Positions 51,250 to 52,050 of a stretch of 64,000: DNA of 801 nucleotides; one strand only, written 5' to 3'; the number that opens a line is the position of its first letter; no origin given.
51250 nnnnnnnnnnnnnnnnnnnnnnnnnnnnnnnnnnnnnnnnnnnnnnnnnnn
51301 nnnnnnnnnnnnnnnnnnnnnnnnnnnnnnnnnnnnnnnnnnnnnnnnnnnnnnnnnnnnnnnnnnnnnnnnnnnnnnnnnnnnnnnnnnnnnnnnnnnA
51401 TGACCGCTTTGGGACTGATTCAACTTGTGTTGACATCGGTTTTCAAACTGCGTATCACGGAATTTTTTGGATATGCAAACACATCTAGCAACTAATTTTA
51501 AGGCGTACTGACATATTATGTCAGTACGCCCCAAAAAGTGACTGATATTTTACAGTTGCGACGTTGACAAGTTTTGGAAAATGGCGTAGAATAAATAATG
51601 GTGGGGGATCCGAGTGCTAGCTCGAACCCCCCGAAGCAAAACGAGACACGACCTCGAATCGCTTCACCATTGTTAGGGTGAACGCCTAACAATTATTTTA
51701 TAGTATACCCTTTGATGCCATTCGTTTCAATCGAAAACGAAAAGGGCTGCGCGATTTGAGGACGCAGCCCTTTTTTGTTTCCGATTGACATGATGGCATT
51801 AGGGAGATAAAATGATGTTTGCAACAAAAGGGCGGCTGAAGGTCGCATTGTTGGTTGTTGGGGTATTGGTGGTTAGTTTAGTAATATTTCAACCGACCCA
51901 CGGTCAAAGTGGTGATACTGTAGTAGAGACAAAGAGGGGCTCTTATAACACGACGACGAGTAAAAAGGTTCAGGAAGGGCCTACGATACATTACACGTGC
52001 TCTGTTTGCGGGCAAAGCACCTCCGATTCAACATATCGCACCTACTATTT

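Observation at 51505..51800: Perfect 29-bp palindrome, consensus promoter and a 185-nt terminator-ended structured RNA upstream of a small secreted protein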

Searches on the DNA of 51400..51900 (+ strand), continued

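Call 69: search_with_rna_model(model_id=R1, source=L174, start=7900, end=10100, max_evalue=1e-10, show_alignments=2)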
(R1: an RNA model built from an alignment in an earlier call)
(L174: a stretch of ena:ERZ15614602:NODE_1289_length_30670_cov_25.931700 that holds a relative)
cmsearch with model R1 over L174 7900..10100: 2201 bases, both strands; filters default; matches with E-value up to 1e-10: 2.
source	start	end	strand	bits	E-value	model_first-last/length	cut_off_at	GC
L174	8084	8274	+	196.2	2.5e-56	1-191/191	no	0.47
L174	9420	9607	+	56.8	2.2e-16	1-191/191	no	0.55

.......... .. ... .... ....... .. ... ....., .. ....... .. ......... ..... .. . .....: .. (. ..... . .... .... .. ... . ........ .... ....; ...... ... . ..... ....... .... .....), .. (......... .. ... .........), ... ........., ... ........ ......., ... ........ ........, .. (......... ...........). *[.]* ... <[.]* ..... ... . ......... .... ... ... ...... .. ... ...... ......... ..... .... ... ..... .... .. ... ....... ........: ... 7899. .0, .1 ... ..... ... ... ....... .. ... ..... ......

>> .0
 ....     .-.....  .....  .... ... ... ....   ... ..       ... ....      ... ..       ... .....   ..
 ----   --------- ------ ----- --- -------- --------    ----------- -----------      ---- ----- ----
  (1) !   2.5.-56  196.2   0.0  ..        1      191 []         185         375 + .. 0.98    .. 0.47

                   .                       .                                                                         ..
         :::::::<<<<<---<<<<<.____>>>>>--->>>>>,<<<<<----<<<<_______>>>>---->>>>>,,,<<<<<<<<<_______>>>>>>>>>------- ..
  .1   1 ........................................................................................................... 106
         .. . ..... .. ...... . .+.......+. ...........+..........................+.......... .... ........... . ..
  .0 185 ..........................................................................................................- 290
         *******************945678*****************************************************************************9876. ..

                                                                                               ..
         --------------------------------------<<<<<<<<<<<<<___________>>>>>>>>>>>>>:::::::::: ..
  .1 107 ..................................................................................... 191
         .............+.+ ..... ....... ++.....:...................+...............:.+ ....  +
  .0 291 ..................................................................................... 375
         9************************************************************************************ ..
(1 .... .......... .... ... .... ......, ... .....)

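Call 77: build_rna_model(alignment_id=A7)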
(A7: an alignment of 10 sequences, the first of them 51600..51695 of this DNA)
Model R2 built from alignment A7 (10 sequences, 103 columns); structure: RNAalifold consensus.
model positions 97; base pairs 33; branch points 2; effective number of sequences 1.13; information 0.589 bits per position. Calibrated on 0.2 Mb of random sequence (short: E-values are rough).
structure used (alignment columns):
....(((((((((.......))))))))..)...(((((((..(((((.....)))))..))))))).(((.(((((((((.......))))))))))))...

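Call 78: search_with_rna_model(model_id=R2, sources=[window, L002, L003, L004, L153, L154, L155, L156, L157, L158, L159, L160, L161, L164, L165, L171, L172, L173, L174, L175, L177], max_evalue=1)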
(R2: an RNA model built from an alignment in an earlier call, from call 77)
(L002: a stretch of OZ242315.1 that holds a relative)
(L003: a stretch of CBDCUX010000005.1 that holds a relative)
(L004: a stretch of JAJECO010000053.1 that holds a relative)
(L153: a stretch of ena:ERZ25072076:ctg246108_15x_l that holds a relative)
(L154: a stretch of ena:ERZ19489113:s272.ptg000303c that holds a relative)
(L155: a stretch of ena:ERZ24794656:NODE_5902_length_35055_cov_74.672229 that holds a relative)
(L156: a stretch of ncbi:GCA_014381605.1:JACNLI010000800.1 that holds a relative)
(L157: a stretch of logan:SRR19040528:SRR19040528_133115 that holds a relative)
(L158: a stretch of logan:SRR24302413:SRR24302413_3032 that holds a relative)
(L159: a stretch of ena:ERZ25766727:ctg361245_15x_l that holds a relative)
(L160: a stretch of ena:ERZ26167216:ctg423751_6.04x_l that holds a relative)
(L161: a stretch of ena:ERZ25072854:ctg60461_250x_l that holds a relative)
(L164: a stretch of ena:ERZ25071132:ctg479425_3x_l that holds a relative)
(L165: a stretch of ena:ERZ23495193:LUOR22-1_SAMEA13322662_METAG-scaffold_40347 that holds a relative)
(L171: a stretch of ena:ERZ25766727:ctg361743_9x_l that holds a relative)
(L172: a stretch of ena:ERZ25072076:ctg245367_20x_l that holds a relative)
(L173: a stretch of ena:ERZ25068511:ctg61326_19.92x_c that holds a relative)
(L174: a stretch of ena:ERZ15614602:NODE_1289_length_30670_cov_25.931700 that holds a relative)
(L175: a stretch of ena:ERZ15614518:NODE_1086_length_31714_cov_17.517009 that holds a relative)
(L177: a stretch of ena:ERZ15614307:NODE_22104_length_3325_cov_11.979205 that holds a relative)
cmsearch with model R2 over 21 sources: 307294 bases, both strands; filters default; matches with E-value up to 1: 27.
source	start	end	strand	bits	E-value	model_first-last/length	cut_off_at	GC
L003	6087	6183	-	113.3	8.3e-20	1-97/97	no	0.54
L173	9333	9429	-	112.6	1.1e-19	1-97/97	no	0.53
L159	9368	9464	-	112.5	1.2e-19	1-97/97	no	0.54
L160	5152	5248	-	112.5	1.2e-19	1-97/97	no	0.54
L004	8214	8310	-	111.9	1.5e-19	1-97/97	no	0.55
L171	9365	9461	-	108.5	7e-19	1-97/97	no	0.55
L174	8088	8185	-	103.1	8e-18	1-97/97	no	0.54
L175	8088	8185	-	103.1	8e-18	1-97/97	no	0.54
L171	6850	6945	-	103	8.4e-18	1-97/97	no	0.54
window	51600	51695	-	100.7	2.4e-17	1-97/97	no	0.54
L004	5828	5925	-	91.1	1.7e-15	1-97/97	no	0.5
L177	1237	1332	-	42.9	4.4e-06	1-97/97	no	0.65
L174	9425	9520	-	42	6.6e-06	1-97/97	no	0.64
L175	9425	9520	-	42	6.6e-06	1-97/97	no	0.64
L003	6155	6263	+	24.5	0.017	1-97/97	no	0.4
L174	8157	8266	+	24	0.021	1-97/97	no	0.39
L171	9433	9541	+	22.5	0.043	1-97/97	no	0.4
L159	9436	9546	+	22.4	0.044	1-97/97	no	0.39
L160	5220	5330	+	22.4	0.044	1-97/97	no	0.39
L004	8282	8389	+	21.9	0.055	1-97/97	no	0.44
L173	9401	9508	+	20.9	0.088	1-97/97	no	0.44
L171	6918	7024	+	19.7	0.15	1-97/97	no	0.44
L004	5897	5998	+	19.4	0.17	1-97/97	no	0.41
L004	8167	8249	+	19.2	0.19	1-97/97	no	0.54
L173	9294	9368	+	19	0.2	1-97/97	no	0.51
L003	6048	6122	+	18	0.33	1-97/97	no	0.49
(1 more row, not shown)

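Call 109: search_dna_similar(query=window:51496-51815:+, collection=plasmids, mode=distant, max_evalue=0.01, max_rows=5)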
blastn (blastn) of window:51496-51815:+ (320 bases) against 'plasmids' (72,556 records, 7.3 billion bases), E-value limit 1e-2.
No match.

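Call 110: search_dna_similar(query=window:51496-51815:+, collection=phages, mode=distant, max_evalue=0.01, max_rows=5)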
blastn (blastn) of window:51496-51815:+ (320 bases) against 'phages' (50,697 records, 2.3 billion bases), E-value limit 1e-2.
No match.
